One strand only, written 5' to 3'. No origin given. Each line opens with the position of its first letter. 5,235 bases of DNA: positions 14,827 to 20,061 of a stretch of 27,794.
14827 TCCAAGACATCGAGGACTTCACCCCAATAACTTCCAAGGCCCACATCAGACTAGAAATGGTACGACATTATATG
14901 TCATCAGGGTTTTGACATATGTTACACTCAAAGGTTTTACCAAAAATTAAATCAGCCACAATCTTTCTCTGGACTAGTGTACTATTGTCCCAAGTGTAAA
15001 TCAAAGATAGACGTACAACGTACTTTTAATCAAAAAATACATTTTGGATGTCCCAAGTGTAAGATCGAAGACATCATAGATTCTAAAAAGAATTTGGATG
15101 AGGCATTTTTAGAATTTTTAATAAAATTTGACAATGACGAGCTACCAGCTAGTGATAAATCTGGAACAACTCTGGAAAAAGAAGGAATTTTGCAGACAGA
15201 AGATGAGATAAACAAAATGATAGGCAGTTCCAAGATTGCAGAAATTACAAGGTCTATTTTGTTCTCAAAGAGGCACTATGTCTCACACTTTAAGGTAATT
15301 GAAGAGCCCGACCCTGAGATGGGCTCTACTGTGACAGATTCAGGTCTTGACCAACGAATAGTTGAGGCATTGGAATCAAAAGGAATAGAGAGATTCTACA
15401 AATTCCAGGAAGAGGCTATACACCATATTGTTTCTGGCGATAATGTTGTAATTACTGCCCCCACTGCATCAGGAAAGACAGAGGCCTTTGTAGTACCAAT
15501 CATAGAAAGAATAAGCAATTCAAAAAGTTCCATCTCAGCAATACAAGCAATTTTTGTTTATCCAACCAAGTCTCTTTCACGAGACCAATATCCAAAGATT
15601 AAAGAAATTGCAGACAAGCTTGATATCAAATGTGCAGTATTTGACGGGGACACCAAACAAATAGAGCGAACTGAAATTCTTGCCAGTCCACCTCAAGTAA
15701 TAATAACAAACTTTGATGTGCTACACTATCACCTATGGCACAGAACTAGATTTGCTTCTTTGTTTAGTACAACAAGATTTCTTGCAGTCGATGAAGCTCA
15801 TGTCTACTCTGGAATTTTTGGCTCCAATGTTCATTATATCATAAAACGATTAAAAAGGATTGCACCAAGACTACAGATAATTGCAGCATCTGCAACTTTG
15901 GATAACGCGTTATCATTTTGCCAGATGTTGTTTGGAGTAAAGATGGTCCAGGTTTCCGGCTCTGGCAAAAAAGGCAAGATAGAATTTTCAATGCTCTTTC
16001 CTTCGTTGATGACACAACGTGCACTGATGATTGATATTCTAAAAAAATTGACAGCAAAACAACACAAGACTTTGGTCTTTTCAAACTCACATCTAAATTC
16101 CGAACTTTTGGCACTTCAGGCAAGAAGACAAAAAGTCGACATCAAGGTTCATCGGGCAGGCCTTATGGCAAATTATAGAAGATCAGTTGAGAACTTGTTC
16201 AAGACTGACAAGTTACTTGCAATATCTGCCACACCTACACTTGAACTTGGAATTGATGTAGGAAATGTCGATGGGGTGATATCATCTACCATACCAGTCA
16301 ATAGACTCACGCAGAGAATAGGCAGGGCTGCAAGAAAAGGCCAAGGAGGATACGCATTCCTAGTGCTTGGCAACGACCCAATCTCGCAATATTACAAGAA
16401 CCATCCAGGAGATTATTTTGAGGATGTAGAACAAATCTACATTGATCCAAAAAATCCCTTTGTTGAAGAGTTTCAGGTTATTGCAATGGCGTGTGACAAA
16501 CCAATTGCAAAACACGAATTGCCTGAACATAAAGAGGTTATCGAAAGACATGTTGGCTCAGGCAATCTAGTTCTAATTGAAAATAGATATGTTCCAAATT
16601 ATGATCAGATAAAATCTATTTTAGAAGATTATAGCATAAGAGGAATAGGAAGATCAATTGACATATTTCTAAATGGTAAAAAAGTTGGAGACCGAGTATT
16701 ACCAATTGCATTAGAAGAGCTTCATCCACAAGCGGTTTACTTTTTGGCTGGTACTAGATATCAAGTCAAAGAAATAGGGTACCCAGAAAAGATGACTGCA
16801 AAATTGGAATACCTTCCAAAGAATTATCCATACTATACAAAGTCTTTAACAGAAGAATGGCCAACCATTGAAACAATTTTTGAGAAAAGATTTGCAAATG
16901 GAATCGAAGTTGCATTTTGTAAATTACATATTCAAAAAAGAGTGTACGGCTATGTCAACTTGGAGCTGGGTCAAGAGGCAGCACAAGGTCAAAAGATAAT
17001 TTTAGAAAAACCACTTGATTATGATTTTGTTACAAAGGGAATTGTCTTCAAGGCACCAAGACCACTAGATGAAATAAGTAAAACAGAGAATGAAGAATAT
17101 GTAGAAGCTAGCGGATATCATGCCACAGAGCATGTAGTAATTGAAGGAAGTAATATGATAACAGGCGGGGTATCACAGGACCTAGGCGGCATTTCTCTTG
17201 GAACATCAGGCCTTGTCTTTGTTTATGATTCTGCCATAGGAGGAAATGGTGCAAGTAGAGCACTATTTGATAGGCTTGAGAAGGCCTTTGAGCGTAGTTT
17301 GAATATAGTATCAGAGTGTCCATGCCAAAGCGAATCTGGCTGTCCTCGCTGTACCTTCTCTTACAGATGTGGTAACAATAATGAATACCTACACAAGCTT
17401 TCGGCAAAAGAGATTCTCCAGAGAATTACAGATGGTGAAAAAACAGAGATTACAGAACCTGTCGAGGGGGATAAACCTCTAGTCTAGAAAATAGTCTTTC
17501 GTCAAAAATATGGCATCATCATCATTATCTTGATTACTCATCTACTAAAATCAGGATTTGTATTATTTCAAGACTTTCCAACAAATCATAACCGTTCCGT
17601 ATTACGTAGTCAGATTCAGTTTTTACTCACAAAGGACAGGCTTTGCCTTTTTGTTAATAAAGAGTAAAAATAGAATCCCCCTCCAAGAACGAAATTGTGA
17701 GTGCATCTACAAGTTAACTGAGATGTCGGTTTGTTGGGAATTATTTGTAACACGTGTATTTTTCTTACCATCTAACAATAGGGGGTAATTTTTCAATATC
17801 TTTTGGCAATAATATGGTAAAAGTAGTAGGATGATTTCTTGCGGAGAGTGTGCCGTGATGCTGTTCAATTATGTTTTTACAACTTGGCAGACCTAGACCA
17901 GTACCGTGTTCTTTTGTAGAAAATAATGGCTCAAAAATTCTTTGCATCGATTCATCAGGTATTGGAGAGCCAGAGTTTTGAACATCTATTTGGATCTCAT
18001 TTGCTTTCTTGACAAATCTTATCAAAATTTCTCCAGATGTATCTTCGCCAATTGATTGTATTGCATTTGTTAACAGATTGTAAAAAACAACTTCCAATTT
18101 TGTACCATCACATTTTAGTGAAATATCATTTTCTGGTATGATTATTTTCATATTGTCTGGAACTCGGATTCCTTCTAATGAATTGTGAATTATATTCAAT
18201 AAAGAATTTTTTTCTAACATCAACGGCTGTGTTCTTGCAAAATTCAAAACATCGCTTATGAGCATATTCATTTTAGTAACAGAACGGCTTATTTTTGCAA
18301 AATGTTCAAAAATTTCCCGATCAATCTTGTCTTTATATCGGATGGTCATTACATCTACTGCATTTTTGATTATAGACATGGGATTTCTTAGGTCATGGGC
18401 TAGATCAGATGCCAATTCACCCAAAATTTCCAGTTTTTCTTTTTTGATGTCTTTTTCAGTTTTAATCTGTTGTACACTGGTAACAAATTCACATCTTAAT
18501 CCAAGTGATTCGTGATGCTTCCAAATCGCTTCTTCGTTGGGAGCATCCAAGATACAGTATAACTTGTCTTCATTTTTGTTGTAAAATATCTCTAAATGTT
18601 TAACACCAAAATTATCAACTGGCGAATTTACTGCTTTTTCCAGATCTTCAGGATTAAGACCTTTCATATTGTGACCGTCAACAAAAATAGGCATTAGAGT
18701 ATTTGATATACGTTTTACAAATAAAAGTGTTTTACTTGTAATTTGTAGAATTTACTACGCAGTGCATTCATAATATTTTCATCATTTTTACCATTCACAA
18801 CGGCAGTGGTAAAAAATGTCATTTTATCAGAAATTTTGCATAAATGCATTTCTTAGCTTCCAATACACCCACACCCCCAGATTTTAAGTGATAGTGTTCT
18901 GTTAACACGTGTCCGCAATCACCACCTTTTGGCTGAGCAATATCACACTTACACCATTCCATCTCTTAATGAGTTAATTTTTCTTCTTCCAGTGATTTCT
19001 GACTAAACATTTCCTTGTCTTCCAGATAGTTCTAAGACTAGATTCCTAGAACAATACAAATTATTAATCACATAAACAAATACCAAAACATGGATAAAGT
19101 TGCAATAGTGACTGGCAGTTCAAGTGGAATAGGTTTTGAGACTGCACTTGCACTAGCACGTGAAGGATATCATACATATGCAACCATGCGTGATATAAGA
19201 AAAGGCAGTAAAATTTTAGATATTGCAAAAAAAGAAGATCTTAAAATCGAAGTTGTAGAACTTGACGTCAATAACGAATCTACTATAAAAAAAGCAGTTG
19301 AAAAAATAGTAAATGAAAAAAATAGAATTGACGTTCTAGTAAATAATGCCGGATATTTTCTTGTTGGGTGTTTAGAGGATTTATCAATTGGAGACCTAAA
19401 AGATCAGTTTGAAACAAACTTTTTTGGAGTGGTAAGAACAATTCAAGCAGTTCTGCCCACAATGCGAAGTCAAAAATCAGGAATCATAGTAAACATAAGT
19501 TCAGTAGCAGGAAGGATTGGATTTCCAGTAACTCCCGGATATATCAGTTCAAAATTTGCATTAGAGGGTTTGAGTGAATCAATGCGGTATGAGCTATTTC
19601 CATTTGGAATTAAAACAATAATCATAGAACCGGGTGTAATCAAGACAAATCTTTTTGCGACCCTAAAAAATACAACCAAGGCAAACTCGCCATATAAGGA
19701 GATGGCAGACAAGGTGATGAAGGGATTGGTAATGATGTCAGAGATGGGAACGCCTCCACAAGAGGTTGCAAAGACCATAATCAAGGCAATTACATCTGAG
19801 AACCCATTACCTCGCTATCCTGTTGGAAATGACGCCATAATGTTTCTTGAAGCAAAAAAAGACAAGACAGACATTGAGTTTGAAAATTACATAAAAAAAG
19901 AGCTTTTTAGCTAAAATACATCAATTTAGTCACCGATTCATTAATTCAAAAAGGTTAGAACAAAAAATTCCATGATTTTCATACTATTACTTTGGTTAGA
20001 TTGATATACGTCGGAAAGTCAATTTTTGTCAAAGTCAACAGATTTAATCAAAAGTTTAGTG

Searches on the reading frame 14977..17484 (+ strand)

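Call 45: search_protein_families(library=pfam, proteins=[window:14977-17484:+], max_evalue=0.0001)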
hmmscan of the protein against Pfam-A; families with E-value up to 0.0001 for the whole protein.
window:14977-17484:+ (836 aa): 5 families
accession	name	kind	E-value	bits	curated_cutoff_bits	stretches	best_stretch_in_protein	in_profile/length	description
PF00270.35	DEAD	-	1.8e-35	122.6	26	1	142-310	2-162/167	DEAD/DEAH box helicase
PF00271.37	Helicase_C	-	1.1e-15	58.3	23.5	1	353-455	4-110/110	Helicase conserved C-terminal domain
PF09369.15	MZB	-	2.3e-12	47.8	24.2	1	718-793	2-80/80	MrfA Zn-binding domain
PF04851.21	ResIII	-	1.2e-08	35.5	22.5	1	141-290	5-148/164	Type III restriction enzyme, res subunit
PF22590.2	Cas3-like_C_2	-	8.1e-05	23.3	27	0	374-455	29-105/106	CRISPR-associated nuclease/helicase Cas3, C-terminal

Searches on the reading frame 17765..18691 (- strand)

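Call 45: search_protein_families(library=pfam, proteins=[window:17765-18691:-], max_evalue=0.0001)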
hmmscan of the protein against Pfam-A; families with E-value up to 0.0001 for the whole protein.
window:17765-18691:- (308 aa): 4 families
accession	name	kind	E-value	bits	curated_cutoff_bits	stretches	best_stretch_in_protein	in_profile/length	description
PF02518.31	HATPase_c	-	5.5e-21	75.5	26.4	1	195-298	2-110/111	Histidine kinase-, DNA gyrase B-, and HSP90-like ATPase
PF14026.12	SCO4226-like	-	1.9e-10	41.2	28.5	1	3-73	1-76/76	Nickel responsive protein SCO4226-like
PF00512.31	HisKA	-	5.3e-10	39.6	26.9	1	90-155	2-64/66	His Kinase A (phospho-acceptor) domain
PF14501.12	HATPase_c_5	-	8.9e-10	38.9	22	1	199-292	6-96/102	GHKL domain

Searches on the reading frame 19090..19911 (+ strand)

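Call 45: search_protein_families(library=pfam, proteins=[window:19090-19911:+], max_evalue=0.0001)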
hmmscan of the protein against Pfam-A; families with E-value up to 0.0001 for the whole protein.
window:19090-19911:+ (274 aa): 4 families
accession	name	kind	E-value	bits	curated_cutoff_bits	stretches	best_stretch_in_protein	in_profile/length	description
PF00106.31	adh_short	-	2.2e-51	174.5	26.6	1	3-194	1-192/195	short chain dehydrogenase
PF13561.12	adh_short_C2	-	3.5e-36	125.4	27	1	11-205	5-197/236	Enoyl-(Acyl carrier protein) reductase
PF08659.16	KR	-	3e-11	44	22.6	1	6-166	4-164/180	KR domain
PF08643.16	DUF1776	-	9e-07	29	25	1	19-186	21-201/294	Fungal family of unknown function (DUF1776)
